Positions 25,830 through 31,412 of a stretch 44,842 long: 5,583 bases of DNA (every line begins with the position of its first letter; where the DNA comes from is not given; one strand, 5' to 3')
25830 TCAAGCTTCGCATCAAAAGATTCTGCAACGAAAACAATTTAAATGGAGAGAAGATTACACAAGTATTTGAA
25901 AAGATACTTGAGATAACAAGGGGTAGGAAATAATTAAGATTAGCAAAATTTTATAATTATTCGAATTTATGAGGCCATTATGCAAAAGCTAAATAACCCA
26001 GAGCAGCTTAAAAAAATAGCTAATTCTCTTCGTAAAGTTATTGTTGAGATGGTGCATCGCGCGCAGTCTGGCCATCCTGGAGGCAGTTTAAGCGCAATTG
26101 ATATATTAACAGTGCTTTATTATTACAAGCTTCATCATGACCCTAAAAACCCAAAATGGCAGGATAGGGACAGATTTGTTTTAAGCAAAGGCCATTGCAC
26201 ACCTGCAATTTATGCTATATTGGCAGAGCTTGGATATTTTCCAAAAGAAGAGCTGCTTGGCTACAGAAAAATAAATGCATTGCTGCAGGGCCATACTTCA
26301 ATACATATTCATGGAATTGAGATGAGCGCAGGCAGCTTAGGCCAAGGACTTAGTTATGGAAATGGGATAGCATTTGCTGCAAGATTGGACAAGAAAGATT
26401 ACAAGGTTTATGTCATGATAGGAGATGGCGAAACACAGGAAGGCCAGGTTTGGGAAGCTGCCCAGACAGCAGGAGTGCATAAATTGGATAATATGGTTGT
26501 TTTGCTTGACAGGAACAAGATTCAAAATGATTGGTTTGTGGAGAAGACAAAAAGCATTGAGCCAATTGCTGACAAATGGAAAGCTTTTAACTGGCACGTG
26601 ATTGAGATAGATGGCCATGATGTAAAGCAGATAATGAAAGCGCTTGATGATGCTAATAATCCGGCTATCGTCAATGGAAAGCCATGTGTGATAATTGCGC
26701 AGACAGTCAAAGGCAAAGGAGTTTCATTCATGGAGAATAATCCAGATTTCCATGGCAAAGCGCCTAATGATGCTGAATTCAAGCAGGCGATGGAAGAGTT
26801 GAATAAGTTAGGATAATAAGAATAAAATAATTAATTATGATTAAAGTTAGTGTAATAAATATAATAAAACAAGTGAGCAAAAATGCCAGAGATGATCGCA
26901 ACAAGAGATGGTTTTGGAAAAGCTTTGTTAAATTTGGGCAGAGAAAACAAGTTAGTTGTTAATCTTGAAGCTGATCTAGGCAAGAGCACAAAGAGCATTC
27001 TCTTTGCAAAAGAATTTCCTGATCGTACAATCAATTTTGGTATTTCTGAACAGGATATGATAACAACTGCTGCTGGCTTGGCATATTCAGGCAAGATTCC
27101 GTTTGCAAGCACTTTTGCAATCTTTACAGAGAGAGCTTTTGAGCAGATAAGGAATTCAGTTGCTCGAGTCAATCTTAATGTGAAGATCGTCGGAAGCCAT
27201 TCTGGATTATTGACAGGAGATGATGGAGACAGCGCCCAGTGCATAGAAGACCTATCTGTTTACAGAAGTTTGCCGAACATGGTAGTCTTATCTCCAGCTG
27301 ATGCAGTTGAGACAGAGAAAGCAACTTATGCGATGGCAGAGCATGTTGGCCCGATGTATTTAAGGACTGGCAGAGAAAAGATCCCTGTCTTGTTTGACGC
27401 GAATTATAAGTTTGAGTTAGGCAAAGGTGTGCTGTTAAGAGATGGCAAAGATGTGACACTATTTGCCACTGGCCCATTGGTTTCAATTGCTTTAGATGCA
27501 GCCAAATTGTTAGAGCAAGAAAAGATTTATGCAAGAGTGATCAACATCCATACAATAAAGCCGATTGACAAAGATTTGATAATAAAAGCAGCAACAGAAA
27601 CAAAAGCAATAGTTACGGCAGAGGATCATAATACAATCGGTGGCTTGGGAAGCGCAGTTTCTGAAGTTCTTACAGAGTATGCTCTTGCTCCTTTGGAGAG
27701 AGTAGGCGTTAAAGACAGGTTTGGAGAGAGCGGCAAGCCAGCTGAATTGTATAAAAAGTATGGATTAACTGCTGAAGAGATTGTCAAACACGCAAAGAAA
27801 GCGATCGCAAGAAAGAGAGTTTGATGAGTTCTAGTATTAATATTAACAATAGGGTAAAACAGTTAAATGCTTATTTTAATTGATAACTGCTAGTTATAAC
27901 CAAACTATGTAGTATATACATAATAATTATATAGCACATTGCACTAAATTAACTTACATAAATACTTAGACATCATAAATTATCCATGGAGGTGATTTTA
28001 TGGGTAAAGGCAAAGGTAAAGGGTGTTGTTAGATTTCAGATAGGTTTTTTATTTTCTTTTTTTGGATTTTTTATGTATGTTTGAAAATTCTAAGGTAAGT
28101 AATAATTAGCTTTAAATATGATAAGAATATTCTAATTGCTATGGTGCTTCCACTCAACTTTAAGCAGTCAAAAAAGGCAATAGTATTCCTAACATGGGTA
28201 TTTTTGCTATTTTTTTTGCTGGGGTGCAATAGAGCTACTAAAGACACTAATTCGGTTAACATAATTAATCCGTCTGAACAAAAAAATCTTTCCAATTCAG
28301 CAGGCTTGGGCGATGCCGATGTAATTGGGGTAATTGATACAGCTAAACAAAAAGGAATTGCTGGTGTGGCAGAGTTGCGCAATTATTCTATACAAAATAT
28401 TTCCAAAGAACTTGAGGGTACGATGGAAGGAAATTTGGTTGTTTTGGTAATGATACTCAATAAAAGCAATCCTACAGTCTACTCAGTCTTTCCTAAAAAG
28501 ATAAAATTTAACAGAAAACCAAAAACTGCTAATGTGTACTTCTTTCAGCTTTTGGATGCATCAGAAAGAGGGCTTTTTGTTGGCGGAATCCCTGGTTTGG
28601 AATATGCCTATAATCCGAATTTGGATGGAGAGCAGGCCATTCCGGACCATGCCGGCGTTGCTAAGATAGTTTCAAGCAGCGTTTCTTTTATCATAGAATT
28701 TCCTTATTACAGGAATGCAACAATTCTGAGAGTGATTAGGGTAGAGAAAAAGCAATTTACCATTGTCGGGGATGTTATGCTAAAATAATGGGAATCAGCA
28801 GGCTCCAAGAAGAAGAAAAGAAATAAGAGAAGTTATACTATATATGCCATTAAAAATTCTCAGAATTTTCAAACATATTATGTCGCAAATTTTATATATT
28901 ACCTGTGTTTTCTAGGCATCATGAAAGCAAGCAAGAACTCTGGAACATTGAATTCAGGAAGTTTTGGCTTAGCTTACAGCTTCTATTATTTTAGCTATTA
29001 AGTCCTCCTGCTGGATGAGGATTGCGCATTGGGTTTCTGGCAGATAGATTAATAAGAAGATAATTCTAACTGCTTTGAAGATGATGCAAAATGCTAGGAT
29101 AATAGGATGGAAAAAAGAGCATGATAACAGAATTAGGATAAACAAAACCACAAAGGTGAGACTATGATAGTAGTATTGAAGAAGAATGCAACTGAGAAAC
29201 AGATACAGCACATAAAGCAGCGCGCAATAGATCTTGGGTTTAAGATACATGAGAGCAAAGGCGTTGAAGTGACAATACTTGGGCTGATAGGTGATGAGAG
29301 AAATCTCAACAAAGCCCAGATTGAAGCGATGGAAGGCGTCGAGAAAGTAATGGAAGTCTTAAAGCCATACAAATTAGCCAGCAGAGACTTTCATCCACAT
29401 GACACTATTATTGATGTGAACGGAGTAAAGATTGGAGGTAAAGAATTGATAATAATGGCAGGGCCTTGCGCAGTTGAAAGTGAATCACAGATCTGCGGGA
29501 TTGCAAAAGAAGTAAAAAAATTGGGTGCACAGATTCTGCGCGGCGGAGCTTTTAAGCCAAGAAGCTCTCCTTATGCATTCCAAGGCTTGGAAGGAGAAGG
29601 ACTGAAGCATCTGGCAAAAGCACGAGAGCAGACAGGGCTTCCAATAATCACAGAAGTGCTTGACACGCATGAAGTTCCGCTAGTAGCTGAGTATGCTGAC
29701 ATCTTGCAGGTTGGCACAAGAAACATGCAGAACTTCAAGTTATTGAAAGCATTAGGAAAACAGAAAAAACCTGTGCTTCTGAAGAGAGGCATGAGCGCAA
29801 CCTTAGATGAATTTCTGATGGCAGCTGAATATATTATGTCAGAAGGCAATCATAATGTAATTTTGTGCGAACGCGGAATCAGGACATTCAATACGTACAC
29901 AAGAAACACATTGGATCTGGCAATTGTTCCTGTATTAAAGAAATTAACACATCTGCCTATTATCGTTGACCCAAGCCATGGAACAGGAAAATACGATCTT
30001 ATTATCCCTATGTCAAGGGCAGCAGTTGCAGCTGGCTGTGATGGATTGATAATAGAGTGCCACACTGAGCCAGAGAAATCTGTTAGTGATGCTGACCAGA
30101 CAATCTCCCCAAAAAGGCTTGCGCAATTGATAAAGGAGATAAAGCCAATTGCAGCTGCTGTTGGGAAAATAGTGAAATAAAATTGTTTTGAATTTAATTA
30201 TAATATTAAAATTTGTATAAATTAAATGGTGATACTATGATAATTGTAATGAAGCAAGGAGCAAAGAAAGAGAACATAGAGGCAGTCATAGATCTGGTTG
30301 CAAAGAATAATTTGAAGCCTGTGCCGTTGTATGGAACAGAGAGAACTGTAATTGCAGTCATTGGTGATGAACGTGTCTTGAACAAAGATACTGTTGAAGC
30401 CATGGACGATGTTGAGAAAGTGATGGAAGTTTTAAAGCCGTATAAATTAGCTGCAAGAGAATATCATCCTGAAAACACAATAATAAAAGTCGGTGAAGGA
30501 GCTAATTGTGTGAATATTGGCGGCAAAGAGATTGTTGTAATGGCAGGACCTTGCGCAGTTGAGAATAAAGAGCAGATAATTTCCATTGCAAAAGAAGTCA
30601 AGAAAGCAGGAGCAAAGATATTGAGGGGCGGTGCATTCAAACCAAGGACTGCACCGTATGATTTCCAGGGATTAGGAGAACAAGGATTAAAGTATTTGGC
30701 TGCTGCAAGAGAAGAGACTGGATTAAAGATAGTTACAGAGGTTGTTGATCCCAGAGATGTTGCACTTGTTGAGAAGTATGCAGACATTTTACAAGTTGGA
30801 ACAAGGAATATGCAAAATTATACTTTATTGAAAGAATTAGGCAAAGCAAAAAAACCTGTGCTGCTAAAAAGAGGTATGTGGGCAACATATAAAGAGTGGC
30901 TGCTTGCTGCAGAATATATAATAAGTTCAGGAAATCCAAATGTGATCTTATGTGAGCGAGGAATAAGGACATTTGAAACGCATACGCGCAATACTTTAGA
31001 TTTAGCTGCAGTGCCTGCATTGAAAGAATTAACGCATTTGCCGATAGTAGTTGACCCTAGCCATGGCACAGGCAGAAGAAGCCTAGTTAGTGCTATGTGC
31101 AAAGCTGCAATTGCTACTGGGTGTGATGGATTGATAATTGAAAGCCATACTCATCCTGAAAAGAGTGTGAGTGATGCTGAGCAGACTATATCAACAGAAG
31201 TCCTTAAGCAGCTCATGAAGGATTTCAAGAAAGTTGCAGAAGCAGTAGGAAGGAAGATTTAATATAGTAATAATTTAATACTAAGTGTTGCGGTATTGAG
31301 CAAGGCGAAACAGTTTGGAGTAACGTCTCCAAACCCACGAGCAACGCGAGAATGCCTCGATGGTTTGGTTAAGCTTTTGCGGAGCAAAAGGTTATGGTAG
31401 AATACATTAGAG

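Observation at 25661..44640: Complete bacterial-style chorismate pathway packed on one strand of an archaeal chromosome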

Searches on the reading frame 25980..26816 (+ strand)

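Call 3: search_protein_families(library=pfam, proteins=[window:25980-26816:+])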
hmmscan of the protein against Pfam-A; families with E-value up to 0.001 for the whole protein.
window:25980-26816:+ (278 aa): 5 families
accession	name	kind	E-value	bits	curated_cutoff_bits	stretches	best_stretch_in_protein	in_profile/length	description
PF00456.26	Transketolase_N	-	1.3e-59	202.3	22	1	11-273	3-274/334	Transketolase, thiamine diphosphate binding domain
PF13292.11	DXP_synthase_N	-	7.9e-14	52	21.2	1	6-180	14-172/274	1-deoxy-D-xylulose-5-phosphate synthase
PF00676.26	E1_dh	-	1.4e-13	51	22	1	115-247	98-229/300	Dehydrogenase E1 component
PF02775.26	TPP_enzyme_C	-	0.00028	21.1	21.9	1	115-177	25-81/151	Thiamine pyrophosphate enzyme, C-terminal TPP binding domain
PF09364.15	XFP_N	-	0.00058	19.2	23.7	1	116-224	132-246/364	XFP N-terminal domain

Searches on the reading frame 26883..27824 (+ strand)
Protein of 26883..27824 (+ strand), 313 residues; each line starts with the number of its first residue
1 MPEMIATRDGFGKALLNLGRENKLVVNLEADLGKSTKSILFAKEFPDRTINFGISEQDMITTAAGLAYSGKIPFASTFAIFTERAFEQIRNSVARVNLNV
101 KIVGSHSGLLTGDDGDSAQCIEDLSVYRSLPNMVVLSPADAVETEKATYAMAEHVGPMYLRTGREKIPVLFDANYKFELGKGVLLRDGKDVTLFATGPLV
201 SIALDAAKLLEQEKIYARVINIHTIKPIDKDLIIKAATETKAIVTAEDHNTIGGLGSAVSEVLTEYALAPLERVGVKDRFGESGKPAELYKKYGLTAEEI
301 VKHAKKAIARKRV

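Call 3: search_protein_families(library=pfam, proteins=[window:26883-27824:+])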
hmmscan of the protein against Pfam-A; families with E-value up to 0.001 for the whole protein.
window:26883-27824:+ (313 aa): 3 families
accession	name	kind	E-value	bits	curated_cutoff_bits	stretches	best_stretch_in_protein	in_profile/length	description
PF02779.29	Transket_pyr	-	1.7e-40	138.9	27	1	4-167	2-172/174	Transketolase, pyrimidine binding domain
PF02780.25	Transketolase_C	-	1.4e-35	122.3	25.9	1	180-300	1-124/124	Transketolase, C-terminal domain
PF22613.1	Transketolase_C_1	-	1.7e-10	41.5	27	1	188-296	11-113/113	Transketolase-like TK C-terminal domain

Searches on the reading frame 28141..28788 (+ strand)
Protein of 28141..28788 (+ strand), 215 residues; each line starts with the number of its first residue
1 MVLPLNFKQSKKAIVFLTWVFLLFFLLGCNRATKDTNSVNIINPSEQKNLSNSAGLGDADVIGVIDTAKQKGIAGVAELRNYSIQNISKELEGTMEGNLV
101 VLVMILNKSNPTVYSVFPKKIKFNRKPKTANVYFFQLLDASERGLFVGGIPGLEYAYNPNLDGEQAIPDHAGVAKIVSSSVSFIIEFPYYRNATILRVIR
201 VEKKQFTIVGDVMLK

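Call 3: search_protein_families(library=pfam, proteins=[window:28141-28788:+])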
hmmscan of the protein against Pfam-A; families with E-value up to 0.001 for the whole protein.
window:28141-28788:+ (215 aa): 0 families

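Call 18: search_protein_families(library=ncbifam, proteins=[window:28141-28788:+], max_evalue=0.00001)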
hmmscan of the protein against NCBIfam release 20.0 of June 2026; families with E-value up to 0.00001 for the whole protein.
window:28141-28788:+ (215 aa): 0 families

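Call 19: search_protein_families(library=pfam, proteins=[window:28141-28788:+], max_evalue=1)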
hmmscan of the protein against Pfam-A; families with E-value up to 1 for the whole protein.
window:28141-28788:+ (215 aa): 0 families

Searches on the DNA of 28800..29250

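Call 86: search_rna_families(source=window, start=28800, end=29250, threshold=evalue, max_evalue=10)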
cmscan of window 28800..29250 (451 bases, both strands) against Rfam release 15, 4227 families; matches with E-value up to 10: 2.
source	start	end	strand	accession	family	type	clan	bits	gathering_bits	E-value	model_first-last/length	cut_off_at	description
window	29033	29111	-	RF02706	TeloSII_ncR30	Gene; sRNA;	-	16.8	86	0.13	1-226/226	no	TeloSII non coding RNA 30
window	29011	29127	+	RF01424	snoR118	Gene; snRNA; snoRNA; CD-box;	CL00071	12.1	44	9.1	1-92/92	no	small nucleolar RNA snoR118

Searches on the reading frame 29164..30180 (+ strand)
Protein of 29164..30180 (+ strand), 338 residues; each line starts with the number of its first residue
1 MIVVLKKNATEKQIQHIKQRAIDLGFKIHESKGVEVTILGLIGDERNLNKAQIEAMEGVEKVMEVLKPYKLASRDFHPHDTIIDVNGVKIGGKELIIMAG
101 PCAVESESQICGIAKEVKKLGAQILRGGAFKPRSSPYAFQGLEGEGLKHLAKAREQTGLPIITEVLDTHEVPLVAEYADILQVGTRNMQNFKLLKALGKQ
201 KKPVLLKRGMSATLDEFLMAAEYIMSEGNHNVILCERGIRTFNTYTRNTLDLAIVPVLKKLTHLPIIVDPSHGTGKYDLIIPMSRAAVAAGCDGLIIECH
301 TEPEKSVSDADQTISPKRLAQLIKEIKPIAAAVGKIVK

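Call 3: search_protein_families(library=pfam, proteins=[window:29164-30180:+])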
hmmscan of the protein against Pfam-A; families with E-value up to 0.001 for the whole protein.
window:29164-30180:+ (338 aa): 3 families
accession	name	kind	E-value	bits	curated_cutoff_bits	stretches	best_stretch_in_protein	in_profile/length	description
PF00793.26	DAHP_synth_1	-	1.1e-78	264.3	25.5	1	82-323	3-258/270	DAHP synthetase I family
PF18152.6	DAHP_snth_FXD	-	6.5e-24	84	27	1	1-67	1-67/67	DAHP synthase ferredoxin-like domain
PF03102.20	NeuB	-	7.3e-14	52.2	22.1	1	142-337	53-240/241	NeuB family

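Call 18: search_protein_families(library=ncbifam, proteins=[window:29164-30180:+], max_evalue=0.00001)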
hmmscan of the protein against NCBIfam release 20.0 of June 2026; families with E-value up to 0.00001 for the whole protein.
window:29164-30180:+ (338 aa): 10 families
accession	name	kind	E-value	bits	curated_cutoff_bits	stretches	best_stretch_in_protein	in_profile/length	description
NF006421.0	PRK08673.1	subfamily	3.6e-155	516.3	335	1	1-336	1-336/338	3-deoxy-7-phosphoheptulonate synthase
NF009933.0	PRK13396.1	subfamily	1.8e-122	408.7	486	1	1-335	1-343/352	3-deoxy-7-phosphoheptulonate synthase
TIGR01361.1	DAHP_synth_Bsub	equivalog_domain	8.1e-121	402.3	267.75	1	71-327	2-258/260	3-deoxy-7-phosphoheptulonate synthase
NF041229.1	BagF_FevY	exception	3.3e-110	368.5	700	1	8-322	4-318/340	phospho-2-dehydro-3-deoxyheptonate aldolase BagF/FevY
NF009239.0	PRK12595.1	equivalog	8.8e-108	360.5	279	1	71-331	95-355/360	bifunctional 3-deoxy-7-phosphoheptulonate synthase/chorismate mutase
TIGR01362.1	KDO8P_synth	equivalog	1.6e-35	122.5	314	1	94-332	2-255/258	3-deoxy-8-phosphooctulonate synthase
NF003543.0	PRK05198.1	equivalog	2.3e-35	122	242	1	86-333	8-271/273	3-deoxy-8-phosphooctulonate synthase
NF009109.0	PRK12457.1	equivalog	2.2e-20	73.1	457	1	133-333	61-272/281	3-deoxy-8-phosphooctulonate synthase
TIGR03569.1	NeuB_NnaB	equivalog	1.2e-08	34.5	399.65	1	143-338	74-263/329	N-acetylneuraminate synthase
TIGR03586.1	PseI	equivalog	3.4e-08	33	340.25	1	153-336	85-260/327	pseudaminic acid synthase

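Call 94: search_solved_structures(query=window:29164-30180:+, max_evalue=1e-30)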
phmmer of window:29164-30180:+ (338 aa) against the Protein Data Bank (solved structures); distinct sequences matched with E-value up to 1e-30: 10.
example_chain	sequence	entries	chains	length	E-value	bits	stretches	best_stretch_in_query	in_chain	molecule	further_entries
4grs_A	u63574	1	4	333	1.7e-114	385.2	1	1-328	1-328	Phospho-2-dehydro-3-deoxyheptonate aldolase, 2-dehydro-3-deoxyphosphoheptonate aldolase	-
1rzm_A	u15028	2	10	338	3.8e-113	380.8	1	1-335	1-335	Phospho-2-dehydro-3-deoxyheptonate aldolase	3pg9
1vr6_A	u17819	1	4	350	4.4e-113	380.6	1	1-335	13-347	Phospho-2-dehydro-3-deoxyheptonate aldolase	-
3pg8_A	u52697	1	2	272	3.3e-94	318.6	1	69-335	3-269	Phospho-2-dehydro-3-deoxyheptonate aldolase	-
1vs1_A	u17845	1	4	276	1.4e-88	300.1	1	67-327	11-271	3-deoxy-7-phosphoheptulonate synthase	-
1zco_A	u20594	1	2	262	1.9e-88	299.7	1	78-328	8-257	2-dehydro-3-deoxyphosphoheptonate aldolase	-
4c1k_A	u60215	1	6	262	2e-88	299.6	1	78-328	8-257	2-DEHYDRO-3-DEOXYPHOSPHOHEPTONATE ALDOLASE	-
4c1l_A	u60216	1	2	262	1.3e-87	296.9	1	78-328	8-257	2-dehydro-3-deoxyphosphoheptonate aldolase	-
5j6f_A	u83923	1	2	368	4.5e-86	291.9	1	70-328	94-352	3-deoxy-D-arabino-heptulosonate 7-phosphate synthase, chorismate mutase-isozyme 3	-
3nvt_A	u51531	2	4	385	5.1e-83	281.8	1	68-314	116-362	3-deoxy-D-arabino-heptulosonate 7-phosphate synthase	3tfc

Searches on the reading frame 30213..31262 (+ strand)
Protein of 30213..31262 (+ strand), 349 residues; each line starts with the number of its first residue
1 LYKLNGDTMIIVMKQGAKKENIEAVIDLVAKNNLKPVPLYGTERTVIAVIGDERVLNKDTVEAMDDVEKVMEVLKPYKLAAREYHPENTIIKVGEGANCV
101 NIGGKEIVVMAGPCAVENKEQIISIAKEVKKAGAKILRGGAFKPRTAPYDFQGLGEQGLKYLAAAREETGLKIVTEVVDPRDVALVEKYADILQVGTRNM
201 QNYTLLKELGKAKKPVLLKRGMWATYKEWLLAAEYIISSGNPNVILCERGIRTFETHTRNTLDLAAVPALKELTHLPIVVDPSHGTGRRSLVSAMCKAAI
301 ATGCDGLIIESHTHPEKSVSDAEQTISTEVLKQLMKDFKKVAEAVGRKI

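Call 3: search_protein_families(library=pfam, proteins=[window:30213-31262:+])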
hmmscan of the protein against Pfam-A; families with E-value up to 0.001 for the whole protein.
window:30213-31262:+ (349 aa): 3 families
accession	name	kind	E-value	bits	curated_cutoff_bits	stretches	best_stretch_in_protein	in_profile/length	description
PF00793.26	DAHP_synth_1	-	3.5e-79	266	25.5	1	100-343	10-266/270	DAHP synthetase I family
PF18152.6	DAHP_snth_FXD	-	4.2e-21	75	27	1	9-75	1-67/67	DAHP synthase ferredoxin-like domain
PF03102.20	NeuB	-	1e-11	45.3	22.1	1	154-348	53-239/241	NeuB family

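Call 18: search_protein_families(library=ncbifam, proteins=[window:30213-31262:+], max_evalue=0.00001)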
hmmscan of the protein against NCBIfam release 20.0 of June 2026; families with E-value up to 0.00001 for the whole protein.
window:30213-31262:+ (349 aa): 10 families
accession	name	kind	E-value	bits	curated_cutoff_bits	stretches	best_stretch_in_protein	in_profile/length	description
NF006421.0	PRK08673.1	subfamily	5.8e-151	502.5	335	1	9-348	1-336/338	3-deoxy-7-phosphoheptulonate synthase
NF009933.0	PRK13396.1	subfamily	6.2e-123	410.3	486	1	9-347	1-343/352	3-deoxy-7-phosphoheptulonate synthase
TIGR01361.1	DAHP_synth_Bsub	equivalog_domain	3.8e-119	396.8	267.75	1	79-339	2-258/260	3-deoxy-7-phosphoheptulonate synthase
NF041229.1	BagF_FevY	exception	5e-106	354.7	700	1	16-336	4-320/340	phospho-2-dehydro-3-deoxyheptonate aldolase BagF/FevY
NF009239.0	PRK12595.1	equivalog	1.2e-105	353.4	279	1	79-344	95-356/360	bifunctional 3-deoxy-7-phosphoheptulonate synthase/chorismate mutase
NF003543.0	PRK05198.1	equivalog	5.2e-34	117.5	242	1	104-345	15-271/273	3-deoxy-8-phosphooctulonate synthase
TIGR01362.1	KDO8P_synth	equivalog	2.6e-33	115.3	314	1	106-344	2-255/258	3-deoxy-8-phosphooctulonate synthase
NF009109.0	PRK12457.1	equivalog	2e-18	66.6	457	1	145-345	61-272/281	3-deoxy-8-phosphooctulonate synthase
TIGR03586.1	PseI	equivalog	1.4e-08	34.3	340.25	1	166-347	86-259/327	pseudaminic acid synthase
TIGR03569.1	NeuB_NnaB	equivalog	4e-07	29.4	399.65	1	156-348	75-261/329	N-acetylneuraminate synthase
